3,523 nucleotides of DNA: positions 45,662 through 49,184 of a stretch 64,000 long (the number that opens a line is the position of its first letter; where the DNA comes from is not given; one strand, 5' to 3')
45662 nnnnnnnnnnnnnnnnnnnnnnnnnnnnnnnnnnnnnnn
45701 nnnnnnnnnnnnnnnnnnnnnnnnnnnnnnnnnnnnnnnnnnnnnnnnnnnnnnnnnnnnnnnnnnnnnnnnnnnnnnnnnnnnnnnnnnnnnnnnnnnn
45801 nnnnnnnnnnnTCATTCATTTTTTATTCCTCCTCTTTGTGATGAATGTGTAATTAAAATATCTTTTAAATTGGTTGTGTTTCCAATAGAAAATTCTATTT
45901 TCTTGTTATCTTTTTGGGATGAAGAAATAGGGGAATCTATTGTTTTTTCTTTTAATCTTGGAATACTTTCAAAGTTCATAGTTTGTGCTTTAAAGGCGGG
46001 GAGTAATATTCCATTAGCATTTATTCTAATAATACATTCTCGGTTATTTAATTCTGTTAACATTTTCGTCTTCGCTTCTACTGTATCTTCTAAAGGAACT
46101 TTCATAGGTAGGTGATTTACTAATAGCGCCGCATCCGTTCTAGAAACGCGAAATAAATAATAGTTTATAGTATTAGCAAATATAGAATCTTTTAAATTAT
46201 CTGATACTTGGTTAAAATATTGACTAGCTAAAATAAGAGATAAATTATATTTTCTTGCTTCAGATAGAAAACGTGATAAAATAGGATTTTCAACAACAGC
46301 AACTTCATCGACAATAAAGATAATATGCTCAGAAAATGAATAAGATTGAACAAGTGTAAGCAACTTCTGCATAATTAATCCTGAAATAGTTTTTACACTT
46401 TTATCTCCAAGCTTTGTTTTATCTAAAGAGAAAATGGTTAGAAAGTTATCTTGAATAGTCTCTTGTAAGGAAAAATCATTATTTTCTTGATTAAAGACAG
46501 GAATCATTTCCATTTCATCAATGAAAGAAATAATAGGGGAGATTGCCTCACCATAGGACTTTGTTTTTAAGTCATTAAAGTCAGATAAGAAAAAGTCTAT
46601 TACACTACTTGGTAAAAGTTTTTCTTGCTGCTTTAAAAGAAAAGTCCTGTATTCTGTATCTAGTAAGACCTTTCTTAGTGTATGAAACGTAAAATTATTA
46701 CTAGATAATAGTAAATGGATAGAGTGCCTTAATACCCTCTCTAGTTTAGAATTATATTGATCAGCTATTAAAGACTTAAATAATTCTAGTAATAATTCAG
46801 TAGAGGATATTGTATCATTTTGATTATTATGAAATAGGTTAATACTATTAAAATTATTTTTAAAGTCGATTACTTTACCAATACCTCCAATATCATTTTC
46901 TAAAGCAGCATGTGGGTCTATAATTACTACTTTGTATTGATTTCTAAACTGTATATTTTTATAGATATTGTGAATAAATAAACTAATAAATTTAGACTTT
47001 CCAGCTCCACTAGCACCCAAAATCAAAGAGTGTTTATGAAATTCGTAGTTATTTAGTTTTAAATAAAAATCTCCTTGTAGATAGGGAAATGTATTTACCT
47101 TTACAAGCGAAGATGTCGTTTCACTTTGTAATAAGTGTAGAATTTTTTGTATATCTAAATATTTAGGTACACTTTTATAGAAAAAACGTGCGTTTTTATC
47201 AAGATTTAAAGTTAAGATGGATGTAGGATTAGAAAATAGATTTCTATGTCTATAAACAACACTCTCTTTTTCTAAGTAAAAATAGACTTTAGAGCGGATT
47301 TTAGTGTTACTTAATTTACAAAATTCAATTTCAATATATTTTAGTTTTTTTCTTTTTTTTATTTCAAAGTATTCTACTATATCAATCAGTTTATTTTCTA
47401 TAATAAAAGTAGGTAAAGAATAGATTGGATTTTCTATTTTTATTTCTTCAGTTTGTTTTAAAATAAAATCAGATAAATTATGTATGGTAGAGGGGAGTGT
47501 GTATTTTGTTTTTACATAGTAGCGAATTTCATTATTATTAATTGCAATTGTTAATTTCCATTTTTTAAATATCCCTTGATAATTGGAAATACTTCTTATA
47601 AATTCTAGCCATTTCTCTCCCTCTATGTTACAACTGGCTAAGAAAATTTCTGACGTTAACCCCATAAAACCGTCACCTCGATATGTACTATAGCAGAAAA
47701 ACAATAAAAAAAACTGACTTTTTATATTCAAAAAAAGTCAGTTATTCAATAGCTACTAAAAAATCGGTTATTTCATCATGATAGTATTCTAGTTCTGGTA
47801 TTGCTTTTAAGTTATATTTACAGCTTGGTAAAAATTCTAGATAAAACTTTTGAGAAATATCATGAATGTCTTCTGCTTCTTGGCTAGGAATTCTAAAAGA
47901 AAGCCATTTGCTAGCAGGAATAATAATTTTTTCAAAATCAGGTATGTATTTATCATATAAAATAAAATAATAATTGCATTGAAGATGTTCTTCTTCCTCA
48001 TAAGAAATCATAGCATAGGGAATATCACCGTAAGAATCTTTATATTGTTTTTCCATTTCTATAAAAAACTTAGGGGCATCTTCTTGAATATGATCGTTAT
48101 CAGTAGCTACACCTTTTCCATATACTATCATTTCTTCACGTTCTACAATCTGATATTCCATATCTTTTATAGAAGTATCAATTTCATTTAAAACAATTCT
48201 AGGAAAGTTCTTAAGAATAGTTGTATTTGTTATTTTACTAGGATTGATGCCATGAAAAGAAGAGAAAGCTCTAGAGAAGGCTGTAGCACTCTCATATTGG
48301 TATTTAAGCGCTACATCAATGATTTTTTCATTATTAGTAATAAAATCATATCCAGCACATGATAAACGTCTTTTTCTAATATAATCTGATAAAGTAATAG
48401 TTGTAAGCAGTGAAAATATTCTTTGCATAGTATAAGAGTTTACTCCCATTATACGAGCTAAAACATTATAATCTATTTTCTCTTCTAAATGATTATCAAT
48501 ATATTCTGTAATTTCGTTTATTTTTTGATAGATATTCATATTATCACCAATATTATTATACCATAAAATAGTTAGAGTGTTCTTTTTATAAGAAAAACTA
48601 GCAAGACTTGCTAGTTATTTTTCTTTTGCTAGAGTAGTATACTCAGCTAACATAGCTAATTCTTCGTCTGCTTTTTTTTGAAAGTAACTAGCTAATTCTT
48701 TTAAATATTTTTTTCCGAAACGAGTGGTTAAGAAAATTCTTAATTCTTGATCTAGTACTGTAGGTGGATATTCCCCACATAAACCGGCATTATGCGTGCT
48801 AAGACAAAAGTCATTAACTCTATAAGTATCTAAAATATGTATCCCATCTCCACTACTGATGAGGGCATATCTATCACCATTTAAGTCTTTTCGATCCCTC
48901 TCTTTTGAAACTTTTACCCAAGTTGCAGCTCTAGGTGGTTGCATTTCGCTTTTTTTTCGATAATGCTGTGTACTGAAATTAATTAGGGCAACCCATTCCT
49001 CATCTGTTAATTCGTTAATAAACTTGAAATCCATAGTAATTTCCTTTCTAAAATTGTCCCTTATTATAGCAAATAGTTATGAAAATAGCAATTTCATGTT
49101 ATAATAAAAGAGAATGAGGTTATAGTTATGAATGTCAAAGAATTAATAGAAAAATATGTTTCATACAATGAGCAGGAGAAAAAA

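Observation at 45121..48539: Two-gene operon: HerA/FtsK-superfamily ATPase plus a cysteine-repeat partner, next to an AraC/GyrI regulator and near tRNA 3' ends; candidate uncharacterised defence or DNA-translocation system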

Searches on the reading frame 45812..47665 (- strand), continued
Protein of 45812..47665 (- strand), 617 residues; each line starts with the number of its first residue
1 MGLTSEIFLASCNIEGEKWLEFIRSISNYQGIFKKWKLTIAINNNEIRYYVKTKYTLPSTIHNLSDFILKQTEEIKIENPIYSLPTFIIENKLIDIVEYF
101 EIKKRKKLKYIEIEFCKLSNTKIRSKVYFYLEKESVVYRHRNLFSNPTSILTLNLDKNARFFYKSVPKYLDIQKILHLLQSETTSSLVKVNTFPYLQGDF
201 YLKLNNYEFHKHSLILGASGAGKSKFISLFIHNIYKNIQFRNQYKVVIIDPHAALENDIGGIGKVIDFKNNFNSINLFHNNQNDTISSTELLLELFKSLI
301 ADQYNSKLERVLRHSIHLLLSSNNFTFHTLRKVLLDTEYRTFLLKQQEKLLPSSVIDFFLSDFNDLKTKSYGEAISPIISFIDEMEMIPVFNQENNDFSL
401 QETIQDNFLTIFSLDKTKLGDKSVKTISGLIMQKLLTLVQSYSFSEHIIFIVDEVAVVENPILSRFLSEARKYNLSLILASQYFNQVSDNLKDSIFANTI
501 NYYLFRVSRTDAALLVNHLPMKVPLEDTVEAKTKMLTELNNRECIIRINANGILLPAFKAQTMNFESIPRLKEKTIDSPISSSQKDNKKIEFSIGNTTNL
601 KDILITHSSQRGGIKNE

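Call 104: search_dna_similar(query=window:45812-47665:-, collection=plasmids, mode=protein, max_evalue=0.00001, max_rows=10)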
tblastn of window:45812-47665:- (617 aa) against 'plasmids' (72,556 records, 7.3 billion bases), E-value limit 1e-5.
Records with a match: 8; places in all: 8; records where one place covers at least 80% of the query: 0.
Best place of each record, by identity: <60% 8.
By first word of the organism name: Bacillus 3; Sulfolobus 2; Thermococcus 1; Sulfitobacter 1; Rhodococcus 1.
By predicted mobility (MOB-suite, as given by PLSDB): non-mobilizable 6; mobilizable 1; conjugative 1.
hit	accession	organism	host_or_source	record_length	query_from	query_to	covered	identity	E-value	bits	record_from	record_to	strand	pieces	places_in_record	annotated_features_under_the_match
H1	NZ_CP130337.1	Bacillus cereus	metagenomic assembly,Wenzhou, China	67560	196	547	57%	24.5%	3e-6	59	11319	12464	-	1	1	nucleoporin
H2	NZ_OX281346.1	Thermococcus nautili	-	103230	208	511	49%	26.7%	5e-13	80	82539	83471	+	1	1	ATP-binding protein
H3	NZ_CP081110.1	Sulfitobacter mediterraneus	-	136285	211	564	57%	22.4%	2e-17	94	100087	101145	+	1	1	type IV secretion system DNA-binding domain-containing protein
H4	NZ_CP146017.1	Sulfolobus tengchongensis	-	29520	211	512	49%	25.2%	8e-9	67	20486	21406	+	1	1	type IV secretion system DNA-binding domain-containing protein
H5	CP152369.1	Sulfolobus tengchongensis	-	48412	211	512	49%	25.2%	8e-9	67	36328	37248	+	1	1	type IV secretion system DNA-binding domain-containing protein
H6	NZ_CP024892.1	Rhodococcus ruber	cell culture,activated sludge from ...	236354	202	556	58%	21.1%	6e-13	80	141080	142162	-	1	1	DUF87 domain-containing protein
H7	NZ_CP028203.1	Bacillus subtilis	cell culture,Doenjang(Soybean paste)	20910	302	549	40%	22.7%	2e-6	59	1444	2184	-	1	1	TraM recognition domain-containing protein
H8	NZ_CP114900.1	Bacillus subtilis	yak,whole organism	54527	302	549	40%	22.7%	2e-6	59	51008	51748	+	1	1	TraM recognition domain-containing protein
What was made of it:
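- Distant P-loop-only matches to plasmid type IV coupling-like proteins, 21-27% identity (call 104).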

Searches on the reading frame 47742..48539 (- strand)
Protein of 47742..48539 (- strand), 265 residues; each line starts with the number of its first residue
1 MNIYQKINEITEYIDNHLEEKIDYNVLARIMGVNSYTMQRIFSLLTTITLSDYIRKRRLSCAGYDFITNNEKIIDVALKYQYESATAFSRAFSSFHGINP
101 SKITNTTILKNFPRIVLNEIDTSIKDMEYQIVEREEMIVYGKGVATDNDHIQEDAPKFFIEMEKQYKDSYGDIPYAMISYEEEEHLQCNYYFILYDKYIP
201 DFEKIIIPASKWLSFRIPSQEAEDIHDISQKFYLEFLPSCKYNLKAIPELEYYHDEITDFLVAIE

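Call 3: search_protein_families(library=pfam, proteins=[window:47742-48539:-], max_evalue=0.01)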
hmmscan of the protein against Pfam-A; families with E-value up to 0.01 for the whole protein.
window:47742-48539:- (265 aa): 4 families
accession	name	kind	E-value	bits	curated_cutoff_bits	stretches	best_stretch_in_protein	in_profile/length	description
PF12833.13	HTH_18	-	1.1e-13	51.6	33.6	1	27-103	1-77/80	Helix-turn-helix domain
PF14526.11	Cass2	-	9.7e-08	32.8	27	1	130-257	1-138/150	Integron-associated effector binding protein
PF06445.20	GyrI-like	-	9.1e-06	26.4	26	1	127-255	1-136/155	GyrI-like small molecule binding domain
PF00165.29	HTH_AraC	-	0.0015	19.1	26.6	0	68-97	6-34/42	Bacterial regulatory helix-turn-helix proteins, AraC family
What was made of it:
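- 47742..48539 (-): Regulator with Rob-like architecture: two AraC-type HTH motifs followed by a C-terminal GyrI-like/Cass2 ligand-binding domain (265 aa). Pfam HTH_18 1.1e-13, Cass2 9.7e-8, GyrI-like 9.1e-6 (call 3).
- Checked: AraC HTH plus GyrI-like/Cass2 regulator at 47742-48539(-) (call 3).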

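Call 101: search_solved_structures(query=window:47742-48539:-, max_evalue=0.001)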
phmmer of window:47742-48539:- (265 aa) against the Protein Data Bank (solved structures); distinct sequences matched with E-value up to 0.001: 7.
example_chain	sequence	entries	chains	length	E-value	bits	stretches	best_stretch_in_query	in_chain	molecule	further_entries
7w5w_J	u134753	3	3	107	9.5e-14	54.8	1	5-100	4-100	Regulatory protein SoxS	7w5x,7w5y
7bef_G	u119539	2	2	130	6.5e-11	45.5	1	5-95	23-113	Transcriptional activator RamA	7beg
1bl0_A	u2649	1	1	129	1.3e-08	38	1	7-107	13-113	PROTEIN (MULTIPLE ANTIBIOTIC RESISTANCE PROTEIN)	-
1xs9_A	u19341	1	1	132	1.4e-08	37.9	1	7-107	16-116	Multiple antibiotic resistance protein marA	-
7vwy_G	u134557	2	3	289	1.6e-08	37.7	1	8-100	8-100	Right origin-binding protein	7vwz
1d5y_A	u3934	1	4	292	1.8e-08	37.5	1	8-99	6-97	ROB TRANSCRIPTION FACTOR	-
7r3w_A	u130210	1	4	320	1.9e-07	34.1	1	5-106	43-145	Putative bacterial regulatory helix-turn-helix protein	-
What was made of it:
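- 47742..48539 (-): The closest solved relatives of the DNA-binding half are SoxS, RamA, MarA and Rob (call 101).
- On Rob-type AraC regulators: The nearest solved relatives are SoxS, RamA, MarA and Rob (call 101).
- Closest known: MarA/SoxS/Rob activators, specifically the Rob architecture. Same: Its closest solved relatives are SoxS, RamA, MarA and Rob (calls 3, 101).
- The regulator's DNA-binding half is closest to SoxS, RamA, MarA and Rob (call 101). A Rob-like xenobiotic-type activator is dedicated to it (call 101).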

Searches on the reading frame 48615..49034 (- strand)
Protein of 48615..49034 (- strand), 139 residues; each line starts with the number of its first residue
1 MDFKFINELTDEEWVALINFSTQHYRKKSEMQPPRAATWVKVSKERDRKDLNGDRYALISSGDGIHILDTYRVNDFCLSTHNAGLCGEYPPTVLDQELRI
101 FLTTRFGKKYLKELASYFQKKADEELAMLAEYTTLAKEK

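Call 3: search_protein_families(library=pfam, proteins=[window:48615-49034:-], max_evalue=0.01)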
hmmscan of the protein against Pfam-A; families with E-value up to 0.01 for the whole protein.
window:48615-49034:- (139 aa): 0 families

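Call 4: search_protein_families(library=padloc, proteins=[window:48615-49034:-], max_evalue=0.01)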
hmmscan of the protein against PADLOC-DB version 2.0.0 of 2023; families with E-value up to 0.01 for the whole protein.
window:48615-49034:- (139 aa): 0 families

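Call 5: search_protein_families(library=ncbifam, proteins=[window:48615-49034:-], max_evalue=0.01)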
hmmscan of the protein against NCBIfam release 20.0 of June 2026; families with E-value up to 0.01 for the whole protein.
window:48615-49034:- (139 aa): 0 families

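Call 6: search_protein_families(library=phrogs, proteins=[window:48615-49034:-], max_evalue=0.01)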
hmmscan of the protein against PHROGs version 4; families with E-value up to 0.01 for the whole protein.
window:48615-49034:- (139 aa): 1 family
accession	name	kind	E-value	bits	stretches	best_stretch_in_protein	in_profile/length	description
phrog_34465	-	unknown function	1e-06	30.4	1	1-113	1-105/114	-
